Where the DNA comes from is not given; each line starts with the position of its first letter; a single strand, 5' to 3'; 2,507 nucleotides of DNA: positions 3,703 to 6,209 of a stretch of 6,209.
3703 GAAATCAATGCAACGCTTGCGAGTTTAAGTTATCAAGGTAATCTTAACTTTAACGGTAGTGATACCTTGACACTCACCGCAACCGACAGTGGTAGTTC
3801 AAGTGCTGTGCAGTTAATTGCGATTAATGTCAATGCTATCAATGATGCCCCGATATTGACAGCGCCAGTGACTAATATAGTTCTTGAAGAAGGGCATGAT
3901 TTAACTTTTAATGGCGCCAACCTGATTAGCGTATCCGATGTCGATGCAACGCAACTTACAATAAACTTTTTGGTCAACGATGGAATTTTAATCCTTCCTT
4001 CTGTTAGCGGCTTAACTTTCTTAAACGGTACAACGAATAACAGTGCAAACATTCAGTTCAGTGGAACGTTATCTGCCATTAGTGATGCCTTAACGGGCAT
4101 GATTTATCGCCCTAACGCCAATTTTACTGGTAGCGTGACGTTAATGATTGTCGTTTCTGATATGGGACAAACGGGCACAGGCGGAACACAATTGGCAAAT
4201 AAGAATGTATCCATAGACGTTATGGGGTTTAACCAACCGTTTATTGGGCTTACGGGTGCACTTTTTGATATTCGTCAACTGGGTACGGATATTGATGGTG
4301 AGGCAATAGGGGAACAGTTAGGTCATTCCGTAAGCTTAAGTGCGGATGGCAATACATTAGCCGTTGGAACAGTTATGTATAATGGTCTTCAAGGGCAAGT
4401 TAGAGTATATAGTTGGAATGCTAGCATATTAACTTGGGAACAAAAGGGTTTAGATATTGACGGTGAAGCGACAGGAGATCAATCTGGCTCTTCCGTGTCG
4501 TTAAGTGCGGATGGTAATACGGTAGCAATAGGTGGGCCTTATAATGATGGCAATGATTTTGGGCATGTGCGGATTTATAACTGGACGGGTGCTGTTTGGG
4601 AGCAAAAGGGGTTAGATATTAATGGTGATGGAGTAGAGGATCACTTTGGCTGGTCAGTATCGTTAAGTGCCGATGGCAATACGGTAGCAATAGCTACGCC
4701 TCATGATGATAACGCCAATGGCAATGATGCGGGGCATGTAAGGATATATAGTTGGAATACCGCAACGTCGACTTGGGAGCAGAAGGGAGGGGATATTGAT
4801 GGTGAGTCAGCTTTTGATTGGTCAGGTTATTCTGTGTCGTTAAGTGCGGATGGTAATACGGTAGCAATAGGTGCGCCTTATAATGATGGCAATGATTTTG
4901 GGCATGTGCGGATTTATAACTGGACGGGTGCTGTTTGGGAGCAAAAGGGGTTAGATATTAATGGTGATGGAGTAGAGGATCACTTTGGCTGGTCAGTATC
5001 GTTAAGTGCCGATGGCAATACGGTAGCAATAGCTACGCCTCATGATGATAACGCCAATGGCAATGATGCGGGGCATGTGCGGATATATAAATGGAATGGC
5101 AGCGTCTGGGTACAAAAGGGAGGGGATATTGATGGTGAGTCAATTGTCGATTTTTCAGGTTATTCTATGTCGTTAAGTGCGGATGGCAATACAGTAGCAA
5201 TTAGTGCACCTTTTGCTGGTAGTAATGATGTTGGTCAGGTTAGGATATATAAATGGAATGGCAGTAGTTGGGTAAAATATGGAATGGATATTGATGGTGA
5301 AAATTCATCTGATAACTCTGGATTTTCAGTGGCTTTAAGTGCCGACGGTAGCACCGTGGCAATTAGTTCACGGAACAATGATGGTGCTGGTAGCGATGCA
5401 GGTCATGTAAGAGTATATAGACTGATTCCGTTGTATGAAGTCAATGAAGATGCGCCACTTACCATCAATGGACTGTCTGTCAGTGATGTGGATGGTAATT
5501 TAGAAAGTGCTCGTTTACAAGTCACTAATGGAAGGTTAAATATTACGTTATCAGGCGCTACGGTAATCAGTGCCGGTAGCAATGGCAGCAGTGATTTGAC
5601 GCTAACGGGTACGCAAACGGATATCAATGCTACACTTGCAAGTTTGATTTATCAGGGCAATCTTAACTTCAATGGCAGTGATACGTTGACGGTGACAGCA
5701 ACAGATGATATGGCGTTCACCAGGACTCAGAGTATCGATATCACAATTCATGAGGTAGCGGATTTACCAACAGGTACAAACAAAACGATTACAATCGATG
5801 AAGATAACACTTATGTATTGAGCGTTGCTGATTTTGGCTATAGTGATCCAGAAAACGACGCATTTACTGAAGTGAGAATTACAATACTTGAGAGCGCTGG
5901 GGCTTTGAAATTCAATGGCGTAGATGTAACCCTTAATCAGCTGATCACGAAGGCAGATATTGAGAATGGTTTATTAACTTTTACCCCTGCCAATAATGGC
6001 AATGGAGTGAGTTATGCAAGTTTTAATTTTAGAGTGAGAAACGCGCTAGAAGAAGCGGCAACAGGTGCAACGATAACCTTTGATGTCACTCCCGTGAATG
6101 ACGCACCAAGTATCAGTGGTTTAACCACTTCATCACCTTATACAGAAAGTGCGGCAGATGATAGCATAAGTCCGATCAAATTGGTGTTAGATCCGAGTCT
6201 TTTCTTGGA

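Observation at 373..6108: Periodic 'propeller + two cadherin-like spacers' super-repeat: three complete 7-bladed propellers strung along one giant adhesin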

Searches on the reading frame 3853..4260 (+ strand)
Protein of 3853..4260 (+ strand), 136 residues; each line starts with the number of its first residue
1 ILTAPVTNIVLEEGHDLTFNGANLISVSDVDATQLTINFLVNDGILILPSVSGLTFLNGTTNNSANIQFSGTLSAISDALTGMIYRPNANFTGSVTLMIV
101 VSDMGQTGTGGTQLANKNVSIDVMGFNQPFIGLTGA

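Call 43: search_protein_families(library=pfam, proteins=[window:3853-4260:+], max_evalue=0.01)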
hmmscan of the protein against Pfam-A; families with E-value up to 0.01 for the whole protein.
window:3853-4260:+ (136 aa): 2 families
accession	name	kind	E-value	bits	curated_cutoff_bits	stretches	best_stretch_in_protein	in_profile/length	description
PF17892.7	Cadherin_5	-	8.5e-06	26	26.5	0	11-113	16-89/98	Cadherin-like domain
PF17963.7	Big_9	-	0.00061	21.1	23.6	1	31-110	15-84/89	Bacterial Ig domain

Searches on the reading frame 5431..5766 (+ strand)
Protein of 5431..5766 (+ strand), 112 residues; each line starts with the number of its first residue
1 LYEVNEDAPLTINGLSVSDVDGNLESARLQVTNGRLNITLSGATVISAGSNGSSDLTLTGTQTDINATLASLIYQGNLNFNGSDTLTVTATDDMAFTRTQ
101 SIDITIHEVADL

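Call 43: search_protein_families(library=pfam, proteins=[window:5431-5766:+], max_evalue=0.01)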
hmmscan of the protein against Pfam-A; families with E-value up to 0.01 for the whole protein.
window:5431-5766:+ (112 aa): 3 families
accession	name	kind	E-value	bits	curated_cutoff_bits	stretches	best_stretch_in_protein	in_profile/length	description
PF17963.7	Big_9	-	5.2e-06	27.7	23.6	1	3-105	12-89/89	Bacterial Ig domain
PF11209.13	LmeA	-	0.0074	16.8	27.3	1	10-108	51-161/217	LmeA-like phospholipid-binding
PF14262.12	Cthe_2159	-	0.0091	15.7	25.8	0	32-104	46-119/262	Carbohydrate-binding domain-containing protein Cthe_2159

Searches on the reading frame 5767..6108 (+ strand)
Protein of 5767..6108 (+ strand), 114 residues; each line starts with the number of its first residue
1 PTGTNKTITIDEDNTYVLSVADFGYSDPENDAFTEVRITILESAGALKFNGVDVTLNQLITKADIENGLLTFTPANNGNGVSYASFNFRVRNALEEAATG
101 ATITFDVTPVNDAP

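Call 43: search_protein_families(library=pfam, proteins=[window:5767-6108:+], max_evalue=0.01)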
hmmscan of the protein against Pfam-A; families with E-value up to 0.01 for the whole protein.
window:5767-6108:+ (114 aa): 4 families
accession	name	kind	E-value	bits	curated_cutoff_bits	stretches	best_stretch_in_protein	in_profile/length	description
PF17803.7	Cadherin_4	-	9.4e-06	26.5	25.1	1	1-51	14-65/71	Bacterial cadherin-like domain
PF17963.7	Big_9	-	1.2e-05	26.6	23.6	1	1-100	4-84/89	Bacterial Ig domain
PF17892.7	Cadherin_5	-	0.00033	20.9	26.5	0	4-106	8-96/98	Cadherin-like domain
PF16184.11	Cadherin_3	-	0.0012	19.2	25.5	1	4-95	5-95/106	Cadherin-like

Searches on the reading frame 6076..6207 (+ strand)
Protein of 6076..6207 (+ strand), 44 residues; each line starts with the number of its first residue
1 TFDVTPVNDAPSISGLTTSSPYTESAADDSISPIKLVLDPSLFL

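Call 80: find_homologous_proteins(query=window:6076-6207:+, max_evalue=10)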
Query seq(44 aa): no candidate shares three 5-residue words with the query. No homologue found.
